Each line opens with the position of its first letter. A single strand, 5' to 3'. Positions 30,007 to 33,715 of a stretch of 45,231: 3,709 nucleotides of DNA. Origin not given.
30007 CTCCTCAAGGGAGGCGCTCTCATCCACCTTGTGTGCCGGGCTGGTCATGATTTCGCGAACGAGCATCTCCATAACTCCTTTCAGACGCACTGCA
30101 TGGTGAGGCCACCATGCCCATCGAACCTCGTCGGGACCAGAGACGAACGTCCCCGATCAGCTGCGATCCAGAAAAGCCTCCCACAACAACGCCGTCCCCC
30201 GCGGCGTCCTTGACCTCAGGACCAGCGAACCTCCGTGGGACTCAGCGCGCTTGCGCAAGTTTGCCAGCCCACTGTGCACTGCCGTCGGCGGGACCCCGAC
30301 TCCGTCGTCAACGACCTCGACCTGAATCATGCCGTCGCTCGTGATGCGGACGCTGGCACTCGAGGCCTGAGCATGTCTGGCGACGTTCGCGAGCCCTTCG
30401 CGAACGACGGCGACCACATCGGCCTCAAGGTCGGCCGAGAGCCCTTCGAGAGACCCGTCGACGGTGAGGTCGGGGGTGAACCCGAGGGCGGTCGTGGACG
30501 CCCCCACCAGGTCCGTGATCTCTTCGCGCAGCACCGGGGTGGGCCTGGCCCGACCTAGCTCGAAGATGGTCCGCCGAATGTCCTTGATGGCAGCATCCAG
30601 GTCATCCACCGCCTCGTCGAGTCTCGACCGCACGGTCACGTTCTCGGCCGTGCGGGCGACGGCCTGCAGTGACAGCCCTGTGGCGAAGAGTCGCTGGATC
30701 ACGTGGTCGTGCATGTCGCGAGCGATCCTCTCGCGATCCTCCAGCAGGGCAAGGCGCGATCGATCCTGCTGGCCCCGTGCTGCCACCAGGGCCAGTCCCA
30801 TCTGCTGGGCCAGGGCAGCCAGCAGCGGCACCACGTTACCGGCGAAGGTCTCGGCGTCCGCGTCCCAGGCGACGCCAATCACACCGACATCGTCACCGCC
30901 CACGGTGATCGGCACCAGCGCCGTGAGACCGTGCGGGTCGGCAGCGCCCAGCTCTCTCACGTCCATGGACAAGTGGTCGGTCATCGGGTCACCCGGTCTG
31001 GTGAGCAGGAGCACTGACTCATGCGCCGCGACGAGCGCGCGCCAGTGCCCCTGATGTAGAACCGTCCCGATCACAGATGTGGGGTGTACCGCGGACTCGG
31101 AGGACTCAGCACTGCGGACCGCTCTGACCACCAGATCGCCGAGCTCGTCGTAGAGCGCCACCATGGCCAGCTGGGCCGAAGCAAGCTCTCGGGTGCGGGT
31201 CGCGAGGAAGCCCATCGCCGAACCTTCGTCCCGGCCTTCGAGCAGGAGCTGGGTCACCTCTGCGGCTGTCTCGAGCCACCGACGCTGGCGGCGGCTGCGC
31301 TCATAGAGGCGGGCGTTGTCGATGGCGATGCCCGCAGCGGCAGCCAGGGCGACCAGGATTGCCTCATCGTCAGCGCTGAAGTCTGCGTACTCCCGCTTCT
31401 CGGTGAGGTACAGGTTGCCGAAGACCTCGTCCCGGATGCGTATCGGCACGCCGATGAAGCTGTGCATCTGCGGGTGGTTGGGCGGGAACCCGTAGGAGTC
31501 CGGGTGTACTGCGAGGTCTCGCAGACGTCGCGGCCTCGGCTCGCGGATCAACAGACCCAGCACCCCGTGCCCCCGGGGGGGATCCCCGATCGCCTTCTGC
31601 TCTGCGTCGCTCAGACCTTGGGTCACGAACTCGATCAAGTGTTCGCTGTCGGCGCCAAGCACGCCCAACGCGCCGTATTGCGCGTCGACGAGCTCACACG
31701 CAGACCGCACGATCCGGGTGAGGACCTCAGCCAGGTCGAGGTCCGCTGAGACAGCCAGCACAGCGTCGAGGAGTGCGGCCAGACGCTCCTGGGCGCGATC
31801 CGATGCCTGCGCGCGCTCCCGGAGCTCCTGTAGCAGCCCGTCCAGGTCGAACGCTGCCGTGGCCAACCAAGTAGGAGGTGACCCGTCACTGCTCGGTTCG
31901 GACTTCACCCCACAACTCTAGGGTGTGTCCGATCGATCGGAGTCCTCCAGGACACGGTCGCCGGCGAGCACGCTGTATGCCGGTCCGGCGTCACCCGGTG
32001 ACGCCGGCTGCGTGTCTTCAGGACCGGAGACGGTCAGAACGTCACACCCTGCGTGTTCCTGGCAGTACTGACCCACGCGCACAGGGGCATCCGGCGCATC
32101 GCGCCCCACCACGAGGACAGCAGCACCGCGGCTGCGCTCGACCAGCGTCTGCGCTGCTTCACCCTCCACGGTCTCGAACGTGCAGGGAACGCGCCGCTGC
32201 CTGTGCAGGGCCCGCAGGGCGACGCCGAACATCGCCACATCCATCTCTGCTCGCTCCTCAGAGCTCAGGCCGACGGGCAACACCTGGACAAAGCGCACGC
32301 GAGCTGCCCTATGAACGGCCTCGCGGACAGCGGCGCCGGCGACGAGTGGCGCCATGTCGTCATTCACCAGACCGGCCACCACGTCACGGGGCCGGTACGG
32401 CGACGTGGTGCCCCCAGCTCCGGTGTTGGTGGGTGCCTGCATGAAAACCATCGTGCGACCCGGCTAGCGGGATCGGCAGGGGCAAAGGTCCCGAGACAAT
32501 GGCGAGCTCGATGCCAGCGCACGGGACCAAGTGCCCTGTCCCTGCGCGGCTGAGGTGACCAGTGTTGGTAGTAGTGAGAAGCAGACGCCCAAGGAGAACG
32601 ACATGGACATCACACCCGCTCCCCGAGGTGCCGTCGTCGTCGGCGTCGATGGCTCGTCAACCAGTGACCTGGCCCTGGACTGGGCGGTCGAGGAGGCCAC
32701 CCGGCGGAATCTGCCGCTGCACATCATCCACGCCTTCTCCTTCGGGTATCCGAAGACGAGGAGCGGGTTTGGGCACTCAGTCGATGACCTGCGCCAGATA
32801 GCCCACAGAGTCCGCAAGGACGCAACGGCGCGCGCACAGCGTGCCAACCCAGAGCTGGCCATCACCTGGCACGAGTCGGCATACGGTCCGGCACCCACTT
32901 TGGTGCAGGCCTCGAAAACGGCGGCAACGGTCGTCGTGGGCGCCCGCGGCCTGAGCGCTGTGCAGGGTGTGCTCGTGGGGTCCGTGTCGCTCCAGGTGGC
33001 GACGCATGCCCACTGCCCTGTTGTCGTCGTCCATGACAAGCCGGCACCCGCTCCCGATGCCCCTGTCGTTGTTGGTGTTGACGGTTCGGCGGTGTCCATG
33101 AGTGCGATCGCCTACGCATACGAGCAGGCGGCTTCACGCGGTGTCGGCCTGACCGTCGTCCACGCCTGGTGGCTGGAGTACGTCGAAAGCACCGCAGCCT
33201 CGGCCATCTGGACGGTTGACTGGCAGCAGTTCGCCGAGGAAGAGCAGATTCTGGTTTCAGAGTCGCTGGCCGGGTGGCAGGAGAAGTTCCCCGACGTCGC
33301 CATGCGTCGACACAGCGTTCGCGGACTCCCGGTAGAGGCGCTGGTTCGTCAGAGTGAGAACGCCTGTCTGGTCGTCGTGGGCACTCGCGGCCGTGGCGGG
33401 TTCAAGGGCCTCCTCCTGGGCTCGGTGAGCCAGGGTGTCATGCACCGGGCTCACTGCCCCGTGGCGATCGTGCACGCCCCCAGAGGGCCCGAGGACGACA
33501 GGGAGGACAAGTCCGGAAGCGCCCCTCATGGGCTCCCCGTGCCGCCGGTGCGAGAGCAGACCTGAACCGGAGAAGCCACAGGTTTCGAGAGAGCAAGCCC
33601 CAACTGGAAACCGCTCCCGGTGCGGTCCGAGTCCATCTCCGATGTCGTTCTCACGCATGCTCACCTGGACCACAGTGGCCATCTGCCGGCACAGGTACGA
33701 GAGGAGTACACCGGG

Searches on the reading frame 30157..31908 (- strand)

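Call 56: search_protein_families(library=pfam, proteins=[window:30157-31908:-], max_evalue=0.001)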
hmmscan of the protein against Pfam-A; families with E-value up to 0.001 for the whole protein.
window:30157-31908:- (583 aa): 6 families
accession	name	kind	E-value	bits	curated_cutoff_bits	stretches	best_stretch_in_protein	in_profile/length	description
PF13185.12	GAF_2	-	3.7e-27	95.6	28.6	2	57-197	2-136/136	GAF domain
PF01590.32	GAF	-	2.5e-20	73.8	22.4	1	58-196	1-133/133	GAF domain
PF07730.19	HisKA_3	-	7.4e-12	46.1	24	1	392-451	2-63/68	Histidine kinase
PF13492.12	GAF_3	-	2.1e-09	38.3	27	1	147-198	79-129/129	GAF domain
PF02518.31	HATPase_c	-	9.7e-09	36.1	26.4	1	496-573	4-102/111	Histidine kinase-, DNA gyrase B-, and HSP90-like ATPase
PF13581.12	HATPase_c_2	-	3.9e-05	24.1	27.4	1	488-549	22-89/127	Histidine kinase-like ATPase domain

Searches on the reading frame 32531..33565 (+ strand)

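Call 57: search_protein_families(library=pfam, proteins=[window:32531-33565:+], max_evalue=0.001)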
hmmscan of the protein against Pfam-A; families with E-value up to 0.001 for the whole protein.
window:32531-33565:+ (344 aa): 1 family
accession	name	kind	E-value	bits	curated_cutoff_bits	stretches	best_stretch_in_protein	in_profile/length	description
PF00582.32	Usp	-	5.5e-52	176.5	24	2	179-315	5-141/141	Universal stress protein family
